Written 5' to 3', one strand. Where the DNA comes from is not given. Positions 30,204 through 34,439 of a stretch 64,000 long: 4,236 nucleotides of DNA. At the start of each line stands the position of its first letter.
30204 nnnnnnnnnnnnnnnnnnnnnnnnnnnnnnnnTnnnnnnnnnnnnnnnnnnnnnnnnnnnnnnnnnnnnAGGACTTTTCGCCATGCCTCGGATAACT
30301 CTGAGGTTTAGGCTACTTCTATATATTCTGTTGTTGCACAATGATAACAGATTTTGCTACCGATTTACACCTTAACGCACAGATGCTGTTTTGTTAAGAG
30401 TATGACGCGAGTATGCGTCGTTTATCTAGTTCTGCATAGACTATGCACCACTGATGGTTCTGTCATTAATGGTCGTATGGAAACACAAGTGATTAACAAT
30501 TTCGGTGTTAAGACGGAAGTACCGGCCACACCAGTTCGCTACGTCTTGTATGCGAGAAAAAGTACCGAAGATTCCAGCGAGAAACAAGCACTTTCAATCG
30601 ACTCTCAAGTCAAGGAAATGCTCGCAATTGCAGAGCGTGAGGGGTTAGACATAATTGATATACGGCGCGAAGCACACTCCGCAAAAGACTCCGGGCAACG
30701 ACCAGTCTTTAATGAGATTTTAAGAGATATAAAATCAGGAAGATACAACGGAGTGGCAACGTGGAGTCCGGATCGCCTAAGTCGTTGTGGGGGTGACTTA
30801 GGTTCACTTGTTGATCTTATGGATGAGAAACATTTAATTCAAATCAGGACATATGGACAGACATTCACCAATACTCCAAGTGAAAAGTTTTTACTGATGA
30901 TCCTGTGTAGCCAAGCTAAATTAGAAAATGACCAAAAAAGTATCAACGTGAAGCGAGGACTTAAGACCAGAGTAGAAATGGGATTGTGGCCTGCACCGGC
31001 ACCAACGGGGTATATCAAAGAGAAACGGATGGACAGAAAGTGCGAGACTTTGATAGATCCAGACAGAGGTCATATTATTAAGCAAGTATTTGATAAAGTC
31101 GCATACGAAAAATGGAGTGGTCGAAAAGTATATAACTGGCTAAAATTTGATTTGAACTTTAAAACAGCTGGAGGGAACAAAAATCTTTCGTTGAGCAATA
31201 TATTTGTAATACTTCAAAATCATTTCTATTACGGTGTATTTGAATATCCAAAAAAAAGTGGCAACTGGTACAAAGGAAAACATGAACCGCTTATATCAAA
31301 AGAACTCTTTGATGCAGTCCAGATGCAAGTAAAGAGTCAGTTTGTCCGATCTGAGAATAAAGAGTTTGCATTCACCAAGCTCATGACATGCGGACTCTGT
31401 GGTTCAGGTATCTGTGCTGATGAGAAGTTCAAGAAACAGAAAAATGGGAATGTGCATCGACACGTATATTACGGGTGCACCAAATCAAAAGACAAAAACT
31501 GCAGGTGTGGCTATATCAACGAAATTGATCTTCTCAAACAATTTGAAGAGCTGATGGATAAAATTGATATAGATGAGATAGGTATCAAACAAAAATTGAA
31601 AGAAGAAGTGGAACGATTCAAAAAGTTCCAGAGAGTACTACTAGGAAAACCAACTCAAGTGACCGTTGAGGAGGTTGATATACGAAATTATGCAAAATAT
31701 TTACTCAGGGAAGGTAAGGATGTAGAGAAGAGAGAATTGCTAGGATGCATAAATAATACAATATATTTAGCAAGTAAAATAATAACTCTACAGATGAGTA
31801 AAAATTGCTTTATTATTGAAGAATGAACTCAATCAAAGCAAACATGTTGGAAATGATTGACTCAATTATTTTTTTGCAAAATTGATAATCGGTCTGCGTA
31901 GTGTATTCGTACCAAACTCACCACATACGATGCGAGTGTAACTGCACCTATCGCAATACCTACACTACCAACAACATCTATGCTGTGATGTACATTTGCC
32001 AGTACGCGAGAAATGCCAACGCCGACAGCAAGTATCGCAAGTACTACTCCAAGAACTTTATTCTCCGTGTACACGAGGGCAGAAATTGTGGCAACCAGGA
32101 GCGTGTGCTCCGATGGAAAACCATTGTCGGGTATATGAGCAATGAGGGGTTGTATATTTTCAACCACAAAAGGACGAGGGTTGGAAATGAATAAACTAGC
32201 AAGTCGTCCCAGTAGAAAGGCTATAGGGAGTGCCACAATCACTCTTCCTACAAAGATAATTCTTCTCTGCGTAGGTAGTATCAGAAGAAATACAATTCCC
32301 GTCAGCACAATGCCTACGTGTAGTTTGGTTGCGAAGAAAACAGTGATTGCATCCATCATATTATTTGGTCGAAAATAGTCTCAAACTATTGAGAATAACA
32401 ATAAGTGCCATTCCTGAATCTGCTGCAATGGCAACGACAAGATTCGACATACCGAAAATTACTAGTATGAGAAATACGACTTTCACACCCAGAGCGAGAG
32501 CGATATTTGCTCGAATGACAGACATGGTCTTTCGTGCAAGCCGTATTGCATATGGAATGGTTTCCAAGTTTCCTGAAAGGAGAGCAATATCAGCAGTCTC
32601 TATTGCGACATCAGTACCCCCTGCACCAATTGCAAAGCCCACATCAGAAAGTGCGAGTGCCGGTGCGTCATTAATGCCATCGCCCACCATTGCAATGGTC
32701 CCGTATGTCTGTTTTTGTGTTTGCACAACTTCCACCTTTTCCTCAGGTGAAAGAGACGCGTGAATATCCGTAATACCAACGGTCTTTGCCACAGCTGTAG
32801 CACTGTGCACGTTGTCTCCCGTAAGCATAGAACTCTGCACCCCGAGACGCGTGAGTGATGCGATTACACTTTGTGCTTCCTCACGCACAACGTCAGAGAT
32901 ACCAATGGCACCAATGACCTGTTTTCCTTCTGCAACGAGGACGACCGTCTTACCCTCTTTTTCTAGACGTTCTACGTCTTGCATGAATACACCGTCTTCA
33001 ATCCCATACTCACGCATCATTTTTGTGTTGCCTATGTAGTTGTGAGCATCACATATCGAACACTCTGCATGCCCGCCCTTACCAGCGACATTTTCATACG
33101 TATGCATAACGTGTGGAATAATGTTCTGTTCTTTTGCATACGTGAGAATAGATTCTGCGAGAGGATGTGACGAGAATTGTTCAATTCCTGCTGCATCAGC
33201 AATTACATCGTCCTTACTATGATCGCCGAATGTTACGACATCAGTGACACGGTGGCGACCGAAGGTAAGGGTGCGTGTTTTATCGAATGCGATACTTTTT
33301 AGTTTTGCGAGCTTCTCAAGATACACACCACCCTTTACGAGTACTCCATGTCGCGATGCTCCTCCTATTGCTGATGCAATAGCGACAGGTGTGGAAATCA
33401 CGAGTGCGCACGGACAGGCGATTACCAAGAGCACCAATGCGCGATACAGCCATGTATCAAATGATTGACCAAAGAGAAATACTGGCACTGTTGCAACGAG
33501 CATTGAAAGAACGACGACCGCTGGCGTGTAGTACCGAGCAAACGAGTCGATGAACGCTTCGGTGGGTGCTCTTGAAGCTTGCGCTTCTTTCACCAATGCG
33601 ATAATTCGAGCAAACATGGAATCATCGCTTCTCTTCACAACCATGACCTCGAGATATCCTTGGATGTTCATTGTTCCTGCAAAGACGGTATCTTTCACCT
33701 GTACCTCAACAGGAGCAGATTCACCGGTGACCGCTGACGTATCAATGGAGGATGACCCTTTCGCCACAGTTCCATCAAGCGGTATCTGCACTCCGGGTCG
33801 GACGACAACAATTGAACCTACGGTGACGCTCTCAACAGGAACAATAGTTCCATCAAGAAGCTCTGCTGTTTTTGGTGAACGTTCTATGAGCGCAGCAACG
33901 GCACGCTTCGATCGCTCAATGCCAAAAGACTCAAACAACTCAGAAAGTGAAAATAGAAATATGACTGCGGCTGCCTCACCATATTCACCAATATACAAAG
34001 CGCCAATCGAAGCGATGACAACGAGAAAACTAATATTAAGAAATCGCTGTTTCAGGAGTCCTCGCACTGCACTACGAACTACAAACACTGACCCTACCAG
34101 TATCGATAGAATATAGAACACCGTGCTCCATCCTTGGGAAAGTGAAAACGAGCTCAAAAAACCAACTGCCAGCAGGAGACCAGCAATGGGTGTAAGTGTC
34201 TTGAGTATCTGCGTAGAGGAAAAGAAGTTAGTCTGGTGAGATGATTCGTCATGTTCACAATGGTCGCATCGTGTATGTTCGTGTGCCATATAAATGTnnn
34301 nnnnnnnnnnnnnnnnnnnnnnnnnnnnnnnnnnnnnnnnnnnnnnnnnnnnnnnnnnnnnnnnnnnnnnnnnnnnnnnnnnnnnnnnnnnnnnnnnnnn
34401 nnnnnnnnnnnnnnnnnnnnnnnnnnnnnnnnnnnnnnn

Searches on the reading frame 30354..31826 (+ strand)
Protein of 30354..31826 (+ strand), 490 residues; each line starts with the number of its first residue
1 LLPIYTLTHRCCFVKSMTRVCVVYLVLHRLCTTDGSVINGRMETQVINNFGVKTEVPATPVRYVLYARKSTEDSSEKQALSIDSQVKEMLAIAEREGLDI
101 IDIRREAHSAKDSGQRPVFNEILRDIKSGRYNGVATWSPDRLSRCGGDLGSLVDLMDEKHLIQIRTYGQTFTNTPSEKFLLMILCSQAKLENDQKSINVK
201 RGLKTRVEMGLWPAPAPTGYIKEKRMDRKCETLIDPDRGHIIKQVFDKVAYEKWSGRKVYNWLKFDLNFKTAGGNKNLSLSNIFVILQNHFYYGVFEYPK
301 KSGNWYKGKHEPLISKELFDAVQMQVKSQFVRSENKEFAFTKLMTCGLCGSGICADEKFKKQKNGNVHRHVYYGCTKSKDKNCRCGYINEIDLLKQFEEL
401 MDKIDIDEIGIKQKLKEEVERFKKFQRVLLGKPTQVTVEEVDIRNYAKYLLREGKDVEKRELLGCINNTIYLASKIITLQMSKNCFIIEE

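Call 11: search_protein_families(library=pfam, proteins=[window:30354-31826:+], max_evalue=0.01)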
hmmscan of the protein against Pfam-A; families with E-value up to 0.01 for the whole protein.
window:30354-31826:+ (490 aa): 3 families
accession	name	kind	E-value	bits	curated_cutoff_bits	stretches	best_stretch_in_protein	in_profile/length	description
PF00239.26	Resolvase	-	7.4e-20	72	23.3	1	64-210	2-143/145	Resolvase, N terminal domain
PF07508.19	Recombinase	-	9.3e-13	48.8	21.1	1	236-327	1-100/102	Recombinase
PF13408.12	Zn_ribbon_recom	-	1.9e-06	28.6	25.3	1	340-400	2-56/58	Recombinase zinc beta ribbon domain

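Call 83: search_protein_families(library=phrogs, proteins=[window:30354-31826:+], max_evalue=0.00001)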
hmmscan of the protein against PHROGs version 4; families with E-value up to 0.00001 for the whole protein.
window:30354-31826:+ (490 aa): 2 families
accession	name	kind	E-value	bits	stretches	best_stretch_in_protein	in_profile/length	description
phrog_95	-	integration and excision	5.1e-59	201.5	1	41-418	69-462/651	integrase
phrog_125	-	DNA, RNA and nucleotide metabolism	2.5e-20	74.1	1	58-329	17-251/254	DNA invertase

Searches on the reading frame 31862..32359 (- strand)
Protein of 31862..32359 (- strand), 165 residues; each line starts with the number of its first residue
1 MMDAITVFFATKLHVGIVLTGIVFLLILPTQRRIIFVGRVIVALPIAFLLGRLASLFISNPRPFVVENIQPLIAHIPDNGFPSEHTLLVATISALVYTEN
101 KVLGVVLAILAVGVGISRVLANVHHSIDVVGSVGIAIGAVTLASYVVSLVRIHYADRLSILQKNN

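Call 45: search_protein_families(library=pfam, proteins=[window:31862-32359:-], max_evalue=0.001)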
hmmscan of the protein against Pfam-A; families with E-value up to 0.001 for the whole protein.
window:31862-32359:- (165 aa): 1 family
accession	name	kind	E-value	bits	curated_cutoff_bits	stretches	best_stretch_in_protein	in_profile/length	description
PF01569.27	PAP2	-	1.7e-12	47.7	27.2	1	40-147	5-125/130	PAP2 superfamily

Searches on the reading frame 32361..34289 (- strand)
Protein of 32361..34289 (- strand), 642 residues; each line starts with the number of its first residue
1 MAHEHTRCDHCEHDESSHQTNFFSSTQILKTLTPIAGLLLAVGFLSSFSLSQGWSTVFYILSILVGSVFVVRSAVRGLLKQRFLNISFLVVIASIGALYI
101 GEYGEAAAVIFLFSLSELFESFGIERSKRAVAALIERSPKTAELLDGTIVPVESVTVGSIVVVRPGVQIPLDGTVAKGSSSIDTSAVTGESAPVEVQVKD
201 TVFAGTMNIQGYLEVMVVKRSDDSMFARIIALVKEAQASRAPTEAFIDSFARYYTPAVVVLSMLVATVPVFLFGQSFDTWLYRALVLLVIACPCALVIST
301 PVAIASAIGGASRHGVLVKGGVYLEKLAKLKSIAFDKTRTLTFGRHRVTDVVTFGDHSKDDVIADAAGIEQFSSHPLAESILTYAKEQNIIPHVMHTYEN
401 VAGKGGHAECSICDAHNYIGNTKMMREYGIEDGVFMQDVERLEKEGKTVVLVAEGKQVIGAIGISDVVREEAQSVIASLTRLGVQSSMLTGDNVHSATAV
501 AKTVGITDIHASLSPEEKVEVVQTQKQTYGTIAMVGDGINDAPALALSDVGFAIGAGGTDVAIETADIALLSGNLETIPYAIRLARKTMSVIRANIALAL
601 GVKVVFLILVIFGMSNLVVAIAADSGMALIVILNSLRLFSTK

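Call 45: search_protein_families(library=pfam, proteins=[window:32361-34289:-], max_evalue=0.001)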
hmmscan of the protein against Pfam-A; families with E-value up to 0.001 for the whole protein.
window:32361-34289:- (642 aa): 2 families
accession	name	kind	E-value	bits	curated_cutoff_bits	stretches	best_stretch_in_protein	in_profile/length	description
PF00122.25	E1-E2_ATPase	-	3.7e-50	170.4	28.1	1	149-314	17-181/181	E1-E2 ATPase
PF00702.32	Hydrolase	-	1.5e-26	94.4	26.4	1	331-546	2-188/191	haloacid dehalogenase-like hydrolase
